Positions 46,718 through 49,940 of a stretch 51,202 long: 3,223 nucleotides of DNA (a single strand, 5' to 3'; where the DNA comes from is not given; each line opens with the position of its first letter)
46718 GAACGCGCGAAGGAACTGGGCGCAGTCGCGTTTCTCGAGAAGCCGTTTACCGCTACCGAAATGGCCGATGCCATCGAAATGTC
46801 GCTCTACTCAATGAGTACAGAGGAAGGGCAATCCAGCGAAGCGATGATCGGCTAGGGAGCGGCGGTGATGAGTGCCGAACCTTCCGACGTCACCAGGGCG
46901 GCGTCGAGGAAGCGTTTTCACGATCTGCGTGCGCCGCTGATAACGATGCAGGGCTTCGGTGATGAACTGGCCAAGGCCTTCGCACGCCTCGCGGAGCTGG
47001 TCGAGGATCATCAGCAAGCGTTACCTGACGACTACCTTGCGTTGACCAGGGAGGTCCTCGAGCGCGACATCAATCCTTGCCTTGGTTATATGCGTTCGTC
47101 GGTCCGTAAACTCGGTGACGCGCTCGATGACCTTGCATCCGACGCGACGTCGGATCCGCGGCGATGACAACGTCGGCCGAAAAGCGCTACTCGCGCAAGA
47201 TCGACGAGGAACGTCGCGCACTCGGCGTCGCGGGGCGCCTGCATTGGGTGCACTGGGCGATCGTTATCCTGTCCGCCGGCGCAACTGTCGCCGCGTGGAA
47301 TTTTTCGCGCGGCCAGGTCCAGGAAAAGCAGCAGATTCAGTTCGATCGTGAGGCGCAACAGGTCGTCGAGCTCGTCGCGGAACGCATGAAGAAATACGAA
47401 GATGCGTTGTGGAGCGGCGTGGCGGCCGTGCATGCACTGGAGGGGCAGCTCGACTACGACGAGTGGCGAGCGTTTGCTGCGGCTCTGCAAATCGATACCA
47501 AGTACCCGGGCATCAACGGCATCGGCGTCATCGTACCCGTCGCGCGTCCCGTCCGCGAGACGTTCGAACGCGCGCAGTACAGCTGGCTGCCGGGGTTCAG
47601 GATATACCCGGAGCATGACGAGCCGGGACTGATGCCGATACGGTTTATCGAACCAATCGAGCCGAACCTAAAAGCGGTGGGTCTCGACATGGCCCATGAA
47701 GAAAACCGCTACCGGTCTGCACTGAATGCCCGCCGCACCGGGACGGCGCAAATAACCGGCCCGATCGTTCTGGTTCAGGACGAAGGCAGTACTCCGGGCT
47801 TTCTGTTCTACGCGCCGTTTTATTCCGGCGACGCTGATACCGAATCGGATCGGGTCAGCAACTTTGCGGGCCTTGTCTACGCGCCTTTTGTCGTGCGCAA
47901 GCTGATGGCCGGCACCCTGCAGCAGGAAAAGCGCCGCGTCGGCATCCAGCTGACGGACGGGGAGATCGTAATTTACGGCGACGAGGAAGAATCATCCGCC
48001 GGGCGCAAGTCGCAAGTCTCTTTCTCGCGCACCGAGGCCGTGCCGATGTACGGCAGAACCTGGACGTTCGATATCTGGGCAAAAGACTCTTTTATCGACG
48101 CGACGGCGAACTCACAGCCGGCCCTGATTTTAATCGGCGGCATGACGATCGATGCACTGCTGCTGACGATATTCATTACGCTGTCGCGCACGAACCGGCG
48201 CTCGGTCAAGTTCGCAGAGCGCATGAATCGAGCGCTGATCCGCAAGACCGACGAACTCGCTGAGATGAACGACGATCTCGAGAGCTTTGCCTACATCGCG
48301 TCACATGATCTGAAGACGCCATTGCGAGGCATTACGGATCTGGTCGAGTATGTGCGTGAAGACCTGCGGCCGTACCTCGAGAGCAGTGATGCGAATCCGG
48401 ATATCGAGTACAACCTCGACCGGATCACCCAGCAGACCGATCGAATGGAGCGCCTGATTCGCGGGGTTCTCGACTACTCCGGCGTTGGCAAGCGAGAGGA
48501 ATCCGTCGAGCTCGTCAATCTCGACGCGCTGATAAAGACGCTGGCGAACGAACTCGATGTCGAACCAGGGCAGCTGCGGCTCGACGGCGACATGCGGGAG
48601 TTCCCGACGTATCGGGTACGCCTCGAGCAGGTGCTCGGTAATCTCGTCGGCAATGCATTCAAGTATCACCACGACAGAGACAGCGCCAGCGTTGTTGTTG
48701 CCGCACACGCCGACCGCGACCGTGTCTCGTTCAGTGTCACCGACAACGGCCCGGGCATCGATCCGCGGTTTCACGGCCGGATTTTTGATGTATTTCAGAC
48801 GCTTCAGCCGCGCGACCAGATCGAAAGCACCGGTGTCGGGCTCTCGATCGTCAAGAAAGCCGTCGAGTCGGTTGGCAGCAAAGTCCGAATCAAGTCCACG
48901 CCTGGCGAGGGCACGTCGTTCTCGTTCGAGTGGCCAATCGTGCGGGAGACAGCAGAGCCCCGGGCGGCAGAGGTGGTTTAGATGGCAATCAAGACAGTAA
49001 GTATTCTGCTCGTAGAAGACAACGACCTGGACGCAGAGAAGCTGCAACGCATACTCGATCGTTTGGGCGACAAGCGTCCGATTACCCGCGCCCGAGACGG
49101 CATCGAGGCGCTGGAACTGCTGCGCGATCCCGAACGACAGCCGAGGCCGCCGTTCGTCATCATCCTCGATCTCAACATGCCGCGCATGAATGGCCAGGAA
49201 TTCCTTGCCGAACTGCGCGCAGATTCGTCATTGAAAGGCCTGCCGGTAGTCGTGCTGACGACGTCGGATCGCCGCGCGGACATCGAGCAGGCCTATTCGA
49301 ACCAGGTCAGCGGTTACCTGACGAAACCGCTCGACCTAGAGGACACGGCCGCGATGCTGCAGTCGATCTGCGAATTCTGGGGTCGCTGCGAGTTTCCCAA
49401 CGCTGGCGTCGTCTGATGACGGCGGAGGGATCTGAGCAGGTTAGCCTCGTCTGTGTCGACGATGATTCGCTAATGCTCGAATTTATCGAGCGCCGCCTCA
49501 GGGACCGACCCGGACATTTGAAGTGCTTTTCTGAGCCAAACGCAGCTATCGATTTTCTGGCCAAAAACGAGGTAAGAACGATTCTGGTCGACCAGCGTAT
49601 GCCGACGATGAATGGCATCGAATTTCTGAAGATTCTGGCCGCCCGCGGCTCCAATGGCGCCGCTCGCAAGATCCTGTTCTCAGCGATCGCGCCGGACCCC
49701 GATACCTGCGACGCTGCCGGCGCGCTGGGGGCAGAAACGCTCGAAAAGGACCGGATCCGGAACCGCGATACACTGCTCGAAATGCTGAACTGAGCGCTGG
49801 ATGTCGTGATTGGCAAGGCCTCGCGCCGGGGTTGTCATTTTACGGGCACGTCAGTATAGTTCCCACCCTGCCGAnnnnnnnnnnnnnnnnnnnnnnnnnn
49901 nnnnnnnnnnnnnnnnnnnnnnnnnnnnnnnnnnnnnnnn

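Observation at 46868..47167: Free-standing histidine-kinase DHp/H-box domain protein with no catalytic domain, coupled to the CHASE kinase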

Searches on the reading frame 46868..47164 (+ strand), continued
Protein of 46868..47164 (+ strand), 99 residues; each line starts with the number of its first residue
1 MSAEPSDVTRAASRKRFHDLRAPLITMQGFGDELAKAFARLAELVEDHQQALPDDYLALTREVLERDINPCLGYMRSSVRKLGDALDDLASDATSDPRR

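Call 47: find_encoding_contigs(protein=P0171, flank=7000, max_places=1)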
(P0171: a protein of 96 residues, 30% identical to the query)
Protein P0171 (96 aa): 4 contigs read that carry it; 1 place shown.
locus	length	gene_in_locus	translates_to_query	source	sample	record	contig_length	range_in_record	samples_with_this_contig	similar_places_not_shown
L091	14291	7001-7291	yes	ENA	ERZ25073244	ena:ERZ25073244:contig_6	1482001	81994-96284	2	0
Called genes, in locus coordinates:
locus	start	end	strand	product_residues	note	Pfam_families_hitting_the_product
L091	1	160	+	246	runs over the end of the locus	PF00072:Response_reg, PF00196:GerE, PF08281:Sigma70_r4_2 (weak)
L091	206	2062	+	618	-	PF01541:GIY-YIG, PF27096:UvrC_M, PF02151:UVR (weak), PF22920:UvrC_RNaseH, PF08459:UvrC_RNaseH_dom, PF14520:HHH_5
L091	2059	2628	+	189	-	PF01066:CDP-OH_P_transf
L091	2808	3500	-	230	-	PF10979:DUF2786, PF23771:DUF7168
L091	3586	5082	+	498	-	PF00245:Alk_phosphatase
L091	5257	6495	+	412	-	PF00072:Response_reg, PF00512:HisKA, PF02518:HATPase_c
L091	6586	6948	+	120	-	PF00072:Response_reg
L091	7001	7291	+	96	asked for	-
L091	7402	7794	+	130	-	PF00072:Response_reg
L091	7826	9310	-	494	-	PF01547:SBP_bac_1, PF13416:SBP_bac_8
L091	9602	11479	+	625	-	PF00672:HAMP (weak), PF00512:HisKA, PF02518:HATPase_c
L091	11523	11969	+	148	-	PF00072:Response_reg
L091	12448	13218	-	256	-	PF00106:adh_short, PF08659:KR, PF13561:adh_short_C2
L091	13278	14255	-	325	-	PF01073:3Beta_HSD, PF01370:Epimerase, PF04321:RmlD_sub_bind, PF16363:GDP_Man_Dehyd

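Call 48: find_encoding_contigs(protein=P0164, flank=7000, max_places=1)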
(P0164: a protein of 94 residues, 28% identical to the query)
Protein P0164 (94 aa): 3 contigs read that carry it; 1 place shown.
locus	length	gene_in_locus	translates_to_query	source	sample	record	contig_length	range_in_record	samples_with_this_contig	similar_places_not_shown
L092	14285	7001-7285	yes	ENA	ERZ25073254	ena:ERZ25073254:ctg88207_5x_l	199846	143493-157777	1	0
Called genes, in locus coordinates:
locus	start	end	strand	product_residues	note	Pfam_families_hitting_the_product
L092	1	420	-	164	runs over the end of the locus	PF00691:OmpA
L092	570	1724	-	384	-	PF01546:Peptidase_M20, PF07687:M20_dimer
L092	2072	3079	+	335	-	PF04069:OpuAC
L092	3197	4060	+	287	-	PF00528:BPD_transp_1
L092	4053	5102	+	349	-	PF00005:ABC_tran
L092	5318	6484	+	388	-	PF00072:Response_reg, PF00512:HisKA, PF02518:HATPase_c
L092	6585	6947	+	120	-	PF00072:Response_reg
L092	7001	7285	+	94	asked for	-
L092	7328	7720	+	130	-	PF00072:Response_reg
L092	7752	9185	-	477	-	PF01547:SBP_bac_1, PF13416:SBP_bac_8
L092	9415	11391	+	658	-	PF00672:HAMP (weak), PF00512:HisKA, PF02518:HATPase_c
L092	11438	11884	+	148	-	PF00072:Response_reg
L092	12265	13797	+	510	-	-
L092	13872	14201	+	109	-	PF04993:TfoX_N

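Call 49: find_encoding_contigs(protein=P0080, flank=7000, max_places=1)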
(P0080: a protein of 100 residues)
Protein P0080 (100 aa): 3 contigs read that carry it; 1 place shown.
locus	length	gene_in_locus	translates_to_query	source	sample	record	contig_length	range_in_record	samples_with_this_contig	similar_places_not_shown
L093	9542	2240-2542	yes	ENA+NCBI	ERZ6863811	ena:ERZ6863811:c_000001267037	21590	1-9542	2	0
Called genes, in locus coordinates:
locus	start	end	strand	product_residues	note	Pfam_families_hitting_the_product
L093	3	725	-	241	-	?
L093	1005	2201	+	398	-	PF00072:Response_reg, PF00512:HisKA, PF02518:HATPase_c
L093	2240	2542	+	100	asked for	-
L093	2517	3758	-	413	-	PF07005:SBD_N, PF17042:NBD_C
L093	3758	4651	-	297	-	PF02826:2-Hacid_dh_C (weak), PF03446:NAD_binding_2, PF03807:F420_oxidored (faint), PF14833:NAD_binding_11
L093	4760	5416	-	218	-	PF02798:GST_N, PF13417:GST_N_3, PF13409:GST_N_2, PF13410:GST_C_2 (weak)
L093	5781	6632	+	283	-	-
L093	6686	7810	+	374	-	PF00670:AdoHcyase_NAD, PF13241:NAD_binding_7 (weak)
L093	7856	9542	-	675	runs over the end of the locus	PF00990:GGDEF, PF00563:EAL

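Call 57: find_encoding_contigs(protein=P0167, flank=7000, max_places=2)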
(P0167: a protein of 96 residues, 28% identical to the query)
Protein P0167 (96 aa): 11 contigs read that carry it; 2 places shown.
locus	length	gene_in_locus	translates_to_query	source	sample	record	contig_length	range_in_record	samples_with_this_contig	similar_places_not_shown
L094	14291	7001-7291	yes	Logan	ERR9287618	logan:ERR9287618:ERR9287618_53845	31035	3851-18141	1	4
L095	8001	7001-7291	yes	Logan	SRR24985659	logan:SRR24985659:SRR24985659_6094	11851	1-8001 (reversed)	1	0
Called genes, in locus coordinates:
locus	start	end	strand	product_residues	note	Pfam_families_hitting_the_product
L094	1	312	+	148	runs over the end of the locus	PF00072:Response_reg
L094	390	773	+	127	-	PF00072:Response_reg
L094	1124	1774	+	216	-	-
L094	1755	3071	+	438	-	-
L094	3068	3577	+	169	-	PF00025:Arf, PF00071:Ras, PF01926:MMR_HSR1 (weak), PF08477:Roc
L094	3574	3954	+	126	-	-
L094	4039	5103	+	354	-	PF08448:PAS_4, PF00512:HisKA, PF02518:HATPase_c, PF14501:HATPase_c_5 (faint)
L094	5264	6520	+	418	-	PF00072:Response_reg, PF00512:HisKA, PF02518:HATPase_c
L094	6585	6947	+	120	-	PF00072:Response_reg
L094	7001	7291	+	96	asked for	-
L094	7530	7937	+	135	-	PF00072:Response_reg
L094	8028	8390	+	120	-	PF06253:MTTB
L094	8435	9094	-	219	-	-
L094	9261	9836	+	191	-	-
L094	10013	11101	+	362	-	PF00989:PAS, PF08448:PAS_4, PF13188:PAS_8 (faint), PF00512:HisKA, PF02518:HATPase_c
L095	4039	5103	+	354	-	PF08448:PAS_4, PF00512:HisKA, PF02518:HATPase_c, PF14501:HATPase_c_5 (faint)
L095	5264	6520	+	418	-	PF00072:Response_reg, PF00512:HisKA, PF02518:HATPase_c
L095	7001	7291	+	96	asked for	-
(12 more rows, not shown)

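Call 58: find_encoding_contigs(protein=P0089, flank=7000, max_places=1)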
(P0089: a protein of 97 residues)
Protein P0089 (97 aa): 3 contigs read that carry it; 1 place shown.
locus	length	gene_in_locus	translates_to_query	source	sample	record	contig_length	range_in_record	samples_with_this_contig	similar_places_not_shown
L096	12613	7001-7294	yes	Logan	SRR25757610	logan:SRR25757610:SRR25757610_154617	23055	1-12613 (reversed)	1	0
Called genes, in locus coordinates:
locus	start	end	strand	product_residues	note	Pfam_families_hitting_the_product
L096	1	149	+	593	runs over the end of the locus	PF00072:Response_reg, PF00990:GGDEF, PF00563:EAL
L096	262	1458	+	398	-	PF00144:Beta-lactamase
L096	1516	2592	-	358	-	PF00762:Ferrochelatase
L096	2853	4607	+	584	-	PF05222:AlaDh_PNT_N, PF01262:AlaDh_PNT_C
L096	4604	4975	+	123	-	PF12769:PNTB_4TM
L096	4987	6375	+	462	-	PF02233:PNTB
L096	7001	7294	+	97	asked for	-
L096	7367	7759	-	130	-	-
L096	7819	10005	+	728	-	PF17764:PriA_3primeBD, PF00270:DEAD, PF04851:ResIII, PF18319:Zn_ribbon_PriA, PF00271:Helicase_C (weak), PF18074:PriA_C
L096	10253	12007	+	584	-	PF03485:Arg_tRNA_synt_N, PF00750:tRNA-synt_1d, PF05746:DALR_1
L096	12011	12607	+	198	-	PF05036:SPOR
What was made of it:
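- One family member (L096) is an orphan with no two-component genes nearby (call 58).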

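Call 59: find_encoding_contigs(protein=P0172, flank=7000, max_places=1)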
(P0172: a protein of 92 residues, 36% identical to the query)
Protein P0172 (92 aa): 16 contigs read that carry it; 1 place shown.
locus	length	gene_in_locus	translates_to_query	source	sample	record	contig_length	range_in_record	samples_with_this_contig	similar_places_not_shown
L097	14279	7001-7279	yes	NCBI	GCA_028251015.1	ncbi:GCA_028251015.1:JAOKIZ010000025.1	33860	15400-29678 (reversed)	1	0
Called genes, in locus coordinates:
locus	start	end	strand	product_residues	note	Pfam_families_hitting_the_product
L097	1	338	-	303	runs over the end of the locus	PF09423:PhoD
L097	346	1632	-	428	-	PF11700:ATG22, PF07690:MFS_1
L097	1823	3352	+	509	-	-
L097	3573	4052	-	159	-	PF01526:DDE_Tnp_Tn3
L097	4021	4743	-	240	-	PF00665:rve, PF13683:rve_3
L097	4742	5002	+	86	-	-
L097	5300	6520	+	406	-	PF00072:Response_reg, PF00512:HisKA, PF02518:HATPase_c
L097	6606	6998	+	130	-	PF00072:Response_reg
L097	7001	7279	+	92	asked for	-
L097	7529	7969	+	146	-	PF00072:Response_reg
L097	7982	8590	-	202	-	PF00561:Abhydrolase_1, PF12146:Hydrolase_4 (weak), PF12697:Abhydrolase_6 (weak)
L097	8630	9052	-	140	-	PF20398:DUF6691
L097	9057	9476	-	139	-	PF04143:Sulf_transp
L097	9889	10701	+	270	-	PF05721:PhyH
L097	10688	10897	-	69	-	-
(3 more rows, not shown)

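Call 72: list_cluster_members(proteins=[P0010, P0011, P0012, P0013, P0014, P0016, P0017, P0020, P0039, P0090])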
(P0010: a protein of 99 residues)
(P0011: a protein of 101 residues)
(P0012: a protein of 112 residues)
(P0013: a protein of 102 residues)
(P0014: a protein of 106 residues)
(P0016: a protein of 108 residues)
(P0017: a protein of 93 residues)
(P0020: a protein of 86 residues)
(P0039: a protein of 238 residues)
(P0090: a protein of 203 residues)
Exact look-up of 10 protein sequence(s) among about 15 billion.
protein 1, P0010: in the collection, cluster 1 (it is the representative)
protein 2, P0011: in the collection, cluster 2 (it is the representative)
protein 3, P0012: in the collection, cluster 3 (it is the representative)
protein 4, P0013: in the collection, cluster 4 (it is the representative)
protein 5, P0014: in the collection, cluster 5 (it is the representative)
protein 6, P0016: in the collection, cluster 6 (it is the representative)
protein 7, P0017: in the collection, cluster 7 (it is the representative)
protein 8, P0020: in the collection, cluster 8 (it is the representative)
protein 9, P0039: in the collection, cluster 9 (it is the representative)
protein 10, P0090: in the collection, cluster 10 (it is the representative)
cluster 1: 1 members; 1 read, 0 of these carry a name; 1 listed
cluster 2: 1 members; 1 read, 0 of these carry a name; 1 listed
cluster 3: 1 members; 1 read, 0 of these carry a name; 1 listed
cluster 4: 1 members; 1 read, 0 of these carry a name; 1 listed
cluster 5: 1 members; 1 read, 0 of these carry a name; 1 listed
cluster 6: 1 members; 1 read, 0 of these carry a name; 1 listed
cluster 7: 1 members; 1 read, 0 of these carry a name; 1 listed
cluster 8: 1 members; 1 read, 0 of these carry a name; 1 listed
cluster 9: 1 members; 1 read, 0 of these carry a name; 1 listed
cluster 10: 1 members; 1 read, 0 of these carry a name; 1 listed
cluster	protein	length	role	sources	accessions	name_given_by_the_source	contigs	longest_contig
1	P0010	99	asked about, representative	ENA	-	-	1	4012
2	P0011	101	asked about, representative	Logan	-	-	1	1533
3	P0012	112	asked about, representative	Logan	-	-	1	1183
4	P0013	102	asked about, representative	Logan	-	-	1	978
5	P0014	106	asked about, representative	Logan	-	-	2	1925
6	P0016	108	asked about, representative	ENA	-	-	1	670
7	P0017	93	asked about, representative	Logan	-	-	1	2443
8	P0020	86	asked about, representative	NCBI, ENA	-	-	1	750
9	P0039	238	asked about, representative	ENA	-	-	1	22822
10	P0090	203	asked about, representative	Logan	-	-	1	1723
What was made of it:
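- Tried and rejected: Cluster look-ups gave no names or organisms for ten members (call 72).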

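Call 73: find_encoding_contigs(protein=P0039, flank=7000, max_places=1)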
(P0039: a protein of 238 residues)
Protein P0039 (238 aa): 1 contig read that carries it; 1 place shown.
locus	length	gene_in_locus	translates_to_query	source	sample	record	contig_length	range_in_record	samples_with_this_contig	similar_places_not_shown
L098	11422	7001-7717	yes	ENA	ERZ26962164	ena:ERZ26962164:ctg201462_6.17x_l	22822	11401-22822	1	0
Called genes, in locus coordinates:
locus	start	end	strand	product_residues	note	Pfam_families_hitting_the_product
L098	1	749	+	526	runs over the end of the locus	PF00496:SBP_bac_5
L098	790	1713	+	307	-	PF00528:BPD_transp_1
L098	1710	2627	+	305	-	PF12911:OppC_N, PF00528:BPD_transp_1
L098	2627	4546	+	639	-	PF13555:AAA_29 (faint), PF00005:ABC_tran, PF02463:SMC_N (faint), PF13191:AAA_16 (faint), PF13304:AAA_21 (faint), PF08352:oligo_HPY (weak), PF00005:ABC_tran, PF08352:oligo_HPY, +1 more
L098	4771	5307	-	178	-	PF02627:CMD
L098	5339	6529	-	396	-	PF00072:Response_reg, PF00512:HisKA, PF02518:HATPase_c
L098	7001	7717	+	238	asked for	PF00072:Response_reg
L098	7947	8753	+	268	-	PF13478:XdhC_C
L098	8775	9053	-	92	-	PF04380:BMFP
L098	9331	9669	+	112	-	PF00543:P-II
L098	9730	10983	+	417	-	PF00909:Ammonium_transp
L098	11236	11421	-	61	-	?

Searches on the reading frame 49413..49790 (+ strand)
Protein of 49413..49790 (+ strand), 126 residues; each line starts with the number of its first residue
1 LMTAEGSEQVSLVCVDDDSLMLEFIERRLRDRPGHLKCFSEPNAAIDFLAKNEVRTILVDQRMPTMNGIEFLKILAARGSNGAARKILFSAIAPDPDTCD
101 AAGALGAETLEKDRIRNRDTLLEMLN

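Call 6: search_protein_families(library=ncbifam, proteins=[window:49413-49790:+], max_evalue=0.1)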
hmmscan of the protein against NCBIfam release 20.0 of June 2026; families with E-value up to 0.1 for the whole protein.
window:49413-49790:+ (126 aa): 47 families (the best 25 are shown)
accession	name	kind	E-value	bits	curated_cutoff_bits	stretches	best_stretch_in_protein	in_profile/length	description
NF053512.1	nitric_RR_NosR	exception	2.2e-12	46.7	400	1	13-77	2-66/422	response regulator c-di-GMP phosphodiesterase, NosR family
NF001965.0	PRK00742.1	subfamily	8.3e-07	28.5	293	1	9-77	3-73/357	chemotaxis-specific protein-glutamate methyltransferase CheB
NF006900.1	PRK09390.1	equivalog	2.5e-06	27.2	255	1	8-81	3-76/203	response regulator FixJ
NF007969.0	PRK10693.1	equivalog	4e-06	26.1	329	1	12-81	10-79/337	two-component system response regulator RssB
NF008469.0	PRK11361.1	equivalog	5.2e-06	25.4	714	1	12-93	7-86/461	acetoacetate metabolism transcriptional regulator AtoC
NF008176.1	PRK10923.1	equivalog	1.1e-05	24.3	620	1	13-78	7-72/469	nitrogen regulation protein NR(I)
NF009206.0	PRK12555.1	subfamily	1.7e-05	24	342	1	12-76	3-69/340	chemotaxis-specific protein-glutamate methyltransferase CheB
NF046022.1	RespRegCpdRBruc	equivalog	2.8e-05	24.1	180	1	13-77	5-69/120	cell cycle two-component system response regulator CpdR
TIGR01818.1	ntrC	equivalog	4.2e-05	22.5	558.6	1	14-77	3-66/463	nitrogen regulation protein NR(I)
NF008318.0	PRK11107.1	equivalog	9.1e-05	20.7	890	1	7-76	665-734/920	two-component sensor histidine kinase BarA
NF052596.1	RR_EAL_PvrR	equivalog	0.00016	20.4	580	1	9-80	3-75/398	response regulator cyclic di-GMP phosphodiesterase PvrR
NF047793.1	ResRegPgtA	equivalog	0.00022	20.2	650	1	8-78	4-74/414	two-component system response regulator PgtA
NF011695.0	PRK15115.1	equivalog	0.00028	19.8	763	1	9-77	6-74/445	two-component system response regulator GlrR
NF007018.1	PRK09483.1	equivalog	0.00032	20.4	280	1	10-92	2-84/217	UvrY/SirA/GacA family response regulator transcription factor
NF007935.0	PRK10651.1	equivalog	0.00044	19.5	250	1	7-101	4-98/216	two-component system response regulator NarL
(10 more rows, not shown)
